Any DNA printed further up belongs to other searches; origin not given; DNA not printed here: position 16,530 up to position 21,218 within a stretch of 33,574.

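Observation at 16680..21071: gyrB and gyrA are joined into one uninterrupted 1463-codon ORF (the expected stop position reads TGG)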

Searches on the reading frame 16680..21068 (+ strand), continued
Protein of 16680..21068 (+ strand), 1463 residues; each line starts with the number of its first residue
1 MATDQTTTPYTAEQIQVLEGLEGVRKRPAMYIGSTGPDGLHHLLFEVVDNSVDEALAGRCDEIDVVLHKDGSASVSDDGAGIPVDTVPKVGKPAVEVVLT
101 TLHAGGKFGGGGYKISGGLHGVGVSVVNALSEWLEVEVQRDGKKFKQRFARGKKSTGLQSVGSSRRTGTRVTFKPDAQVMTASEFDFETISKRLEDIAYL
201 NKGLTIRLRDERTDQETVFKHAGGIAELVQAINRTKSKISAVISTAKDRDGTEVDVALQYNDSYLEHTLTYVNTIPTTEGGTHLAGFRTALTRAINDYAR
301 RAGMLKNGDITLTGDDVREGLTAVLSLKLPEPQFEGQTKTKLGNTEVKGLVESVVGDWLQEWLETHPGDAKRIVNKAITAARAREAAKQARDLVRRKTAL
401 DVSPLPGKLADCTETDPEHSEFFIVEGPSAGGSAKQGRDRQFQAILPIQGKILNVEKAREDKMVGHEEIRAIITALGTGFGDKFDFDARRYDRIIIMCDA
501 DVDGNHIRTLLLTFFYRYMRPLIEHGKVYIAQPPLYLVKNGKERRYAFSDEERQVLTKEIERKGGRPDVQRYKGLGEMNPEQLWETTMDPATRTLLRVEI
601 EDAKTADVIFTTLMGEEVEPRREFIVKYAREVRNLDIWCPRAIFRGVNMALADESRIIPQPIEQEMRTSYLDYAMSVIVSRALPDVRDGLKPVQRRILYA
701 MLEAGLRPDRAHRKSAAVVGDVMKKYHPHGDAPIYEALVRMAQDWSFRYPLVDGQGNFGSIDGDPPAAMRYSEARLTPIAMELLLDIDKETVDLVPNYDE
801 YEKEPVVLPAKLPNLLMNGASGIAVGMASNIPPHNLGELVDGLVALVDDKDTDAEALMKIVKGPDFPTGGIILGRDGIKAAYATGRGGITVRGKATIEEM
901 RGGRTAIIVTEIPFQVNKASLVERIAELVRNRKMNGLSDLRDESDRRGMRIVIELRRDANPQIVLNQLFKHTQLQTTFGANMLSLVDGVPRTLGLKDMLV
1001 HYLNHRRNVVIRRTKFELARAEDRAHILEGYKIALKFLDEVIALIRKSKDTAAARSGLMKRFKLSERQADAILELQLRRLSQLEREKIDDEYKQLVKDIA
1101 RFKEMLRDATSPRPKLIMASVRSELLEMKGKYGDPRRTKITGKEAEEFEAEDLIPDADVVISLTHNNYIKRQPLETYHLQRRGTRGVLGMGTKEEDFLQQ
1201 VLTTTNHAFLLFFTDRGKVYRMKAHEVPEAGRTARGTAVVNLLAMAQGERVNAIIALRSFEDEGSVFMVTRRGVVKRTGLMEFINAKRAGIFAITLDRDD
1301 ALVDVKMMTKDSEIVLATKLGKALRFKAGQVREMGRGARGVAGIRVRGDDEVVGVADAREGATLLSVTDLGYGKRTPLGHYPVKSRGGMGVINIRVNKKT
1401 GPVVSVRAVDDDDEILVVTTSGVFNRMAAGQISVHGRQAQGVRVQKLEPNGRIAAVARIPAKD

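Call 57: search_protein_families(library=phrogs, proteins=[P0241, P0243, P0381, P0337, P0298], max_evalue=1e-20)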
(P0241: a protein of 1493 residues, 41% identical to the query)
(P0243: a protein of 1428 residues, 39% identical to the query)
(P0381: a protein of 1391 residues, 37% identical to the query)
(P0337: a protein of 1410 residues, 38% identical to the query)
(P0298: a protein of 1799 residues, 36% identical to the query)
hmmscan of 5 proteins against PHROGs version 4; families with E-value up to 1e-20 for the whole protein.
P0241 (1493 aa): 4 families
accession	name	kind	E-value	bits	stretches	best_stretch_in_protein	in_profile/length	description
phrog_28877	-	DNA, RNA and nucleotide metabolism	4.9e-166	555.6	2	656-1329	633-1297/1441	DNA topoisomerase II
phrog_543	-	DNA, RNA and nucleotide metabolism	1.1e-148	497.4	1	2-665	15-652/661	DNA topoisomerase II large subunit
phrog_551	-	DNA, RNA and nucleotide metabolism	1.4e-117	395.1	1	701-1439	7-671/701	DNA topoisomerase II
phrog_7229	-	DNA, RNA and nucleotide metabolism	1.5e-24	87.7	1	479-650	7-163/172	DNA topoisomerase II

P0243 (1428 aa): 4 families
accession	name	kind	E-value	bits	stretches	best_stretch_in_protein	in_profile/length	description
phrog_543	-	DNA, RNA and nucleotide metabolism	5.3e-142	475.3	1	5-645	13-649/661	DNA topoisomerase II large subunit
phrog_28877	-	DNA, RNA and nucleotide metabolism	2.2e-141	473.9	1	15-1252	3-1241/1441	DNA topoisomerase II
phrog_551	-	DNA, RNA and nucleotide metabolism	1.8e-110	371.6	1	675-1371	14-667/701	DNA topoisomerase II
phrog_7229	-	DNA, RNA and nucleotide metabolism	1.2e-24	88.1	1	473-633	12-163/172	DNA topoisomerase II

P0381 (1391 aa): 4 families
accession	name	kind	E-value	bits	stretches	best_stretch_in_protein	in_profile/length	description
phrog_28877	-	DNA, RNA and nucleotide metabolism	4.8e-151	505.9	1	9-1053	3-1082/1441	DNA topoisomerase II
phrog_543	-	DNA, RNA and nucleotide metabolism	5.1e-132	442.3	1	2-636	16-636/661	DNA topoisomerase II large subunit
phrog_551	-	DNA, RNA and nucleotide metabolism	1.6e-109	368.4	1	656-1359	12-680/701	DNA topoisomerase II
phrog_7229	-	DNA, RNA and nucleotide metabolism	1.1e-22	81.7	1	473-635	7-161/172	DNA topoisomerase II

P0337 (1410 aa): 4 families
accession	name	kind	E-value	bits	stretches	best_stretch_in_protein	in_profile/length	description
phrog_28877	-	DNA, RNA and nucleotide metabolism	1.9e-139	467.4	1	7-1217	3-1191/1441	DNA topoisomerase II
phrog_543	-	DNA, RNA and nucleotide metabolism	1.1e-132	444.5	1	3-685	19-648/661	DNA topoisomerase II large subunit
phrog_551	-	DNA, RNA and nucleotide metabolism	2e-86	292.1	1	709-1349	11-628/701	DNA topoisomerase II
phrog_7229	-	DNA, RNA and nucleotide metabolism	1.1e-26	94.7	1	511-676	12-165/172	DNA topoisomerase II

P0298 (1799 aa): 4 families
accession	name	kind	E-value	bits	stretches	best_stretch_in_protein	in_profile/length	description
phrog_28877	-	DNA, RNA and nucleotide metabolism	8.7e-135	452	2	557-1428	528-1366/1441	DNA topoisomerase II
phrog_543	-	DNA, RNA and nucleotide metabolism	3.5e-120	403.2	2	6-497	11-510/661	DNA topoisomerase II large subunit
phrog_551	-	DNA, RNA and nucleotide metabolism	6.4e-101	340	1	707-1434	9-674/701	DNA topoisomerase II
phrog_7229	-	DNA, RNA and nucleotide metabolism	9e-23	81.9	1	553-692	29-164/172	DNA topoisomerase II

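Call 58: search_protein_families(library=ncbifam, proteins=[window:16680-21068:+], max_evalue=1e-20)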
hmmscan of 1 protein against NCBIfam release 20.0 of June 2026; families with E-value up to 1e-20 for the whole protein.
window:16680-21068:+ (1463 aa): 15 families
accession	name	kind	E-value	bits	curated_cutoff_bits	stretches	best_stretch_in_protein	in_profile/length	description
NF004043.1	PRK05560.1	equivalog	0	1176.7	902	1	657-1458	2-797/798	DNA gyrase subunit A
TIGR01063.1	gyrA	equivalog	0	1143.7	877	1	657-1459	1-798/800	DNA topoisomerase (ATP-hydrolyzing) subunit A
NF004189.0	PRK05644.1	subfamily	2.3e-299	994.3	740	1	4-637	4-641/641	DNA gyrase subunit B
NF011501.0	PRK14939.1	subfamily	2.3e-297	988.8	796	2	4-554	4-557/803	DNA gyrase subunit B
TIGR01059.1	gyrB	equivalog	6.6e-286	949.9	882.4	1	10-637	1-639/639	DNA topoisomerase (ATP-hydrolyzing) subunit B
NF038098.1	GyrA_w_intein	exception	9.1e-285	948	1850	2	772-1458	538-1225/1232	intein-containing DNA gyrase subunit A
NF004044.1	PRK05561.1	subfamily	3.9e-250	832.5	654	1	662-1355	2-682/738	DNA topoisomerase (ATP-hydrolyzing)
TIGR01058.1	parE_Gpos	equivalog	7.7e-235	781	899.95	1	10-626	5-624/637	DNA topoisomerase IV subunit B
NF010586.0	PRK13979.1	equivalog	6e-219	729.3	1475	1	650-1241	6-597/957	DNA topoisomerase IV subunit A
TIGR01061.1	parC_Gpos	equivalog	6e-210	699.4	813.25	1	658-1355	2-691/737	DNA topoisomerase IV subunit A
TIGR01055.1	parE_Gneg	equivalog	3.8e-187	623.5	723.35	1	7-627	1-620/625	DNA topoisomerase IV subunit B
TIGR01062.1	parC_Gneg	equivalog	2.1e-169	565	628.9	1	664-1346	8-670/735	DNA topoisomerase IV subunit A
NF007209.0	PRK09631.1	equivalog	3.2e-76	257.3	644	1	662-1141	4-456/635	DNA topoisomerase IV subunit A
NF009397.0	PRK12758.1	equivalog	3e-69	233.9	780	1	662-1111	23-453/870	DNA gyrase/topoisomerase IV subunit A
NF007208.0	PRK09630.1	equivalog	2.6e-53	181.6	598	1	664-1003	6-317/479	DNA topoisomerase IV subunit A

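Call 59: search_protein_families(library=phrogs, proteins=[window:16680-21068:+], max_evalue=1e-20)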
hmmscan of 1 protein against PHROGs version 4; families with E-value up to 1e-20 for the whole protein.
window:16680-21068:+ (1463 aa): 5 families
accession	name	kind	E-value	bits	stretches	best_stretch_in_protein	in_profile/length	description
phrog_28877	-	DNA, RNA and nucleotide metabolism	9.5e-240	799.8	1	10-1352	3-1367/1441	DNA topoisomerase II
phrog_551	-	DNA, RNA and nucleotide metabolism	5e-162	542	1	656-1376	6-696/701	DNA topoisomerase II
phrog_543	-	DNA, RNA and nucleotide metabolism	3.5e-161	538.7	1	3-633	16-644/661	DNA topoisomerase II large subunit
phrog_7229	-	DNA, RNA and nucleotide metabolism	9.1e-26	91.7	1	462-632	8-169/172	DNA topoisomerase II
phrog_20354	-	DNA, RNA and nucleotide metabolism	3.1e-22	80.5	1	657-790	3-136/142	DNA topoisomerase II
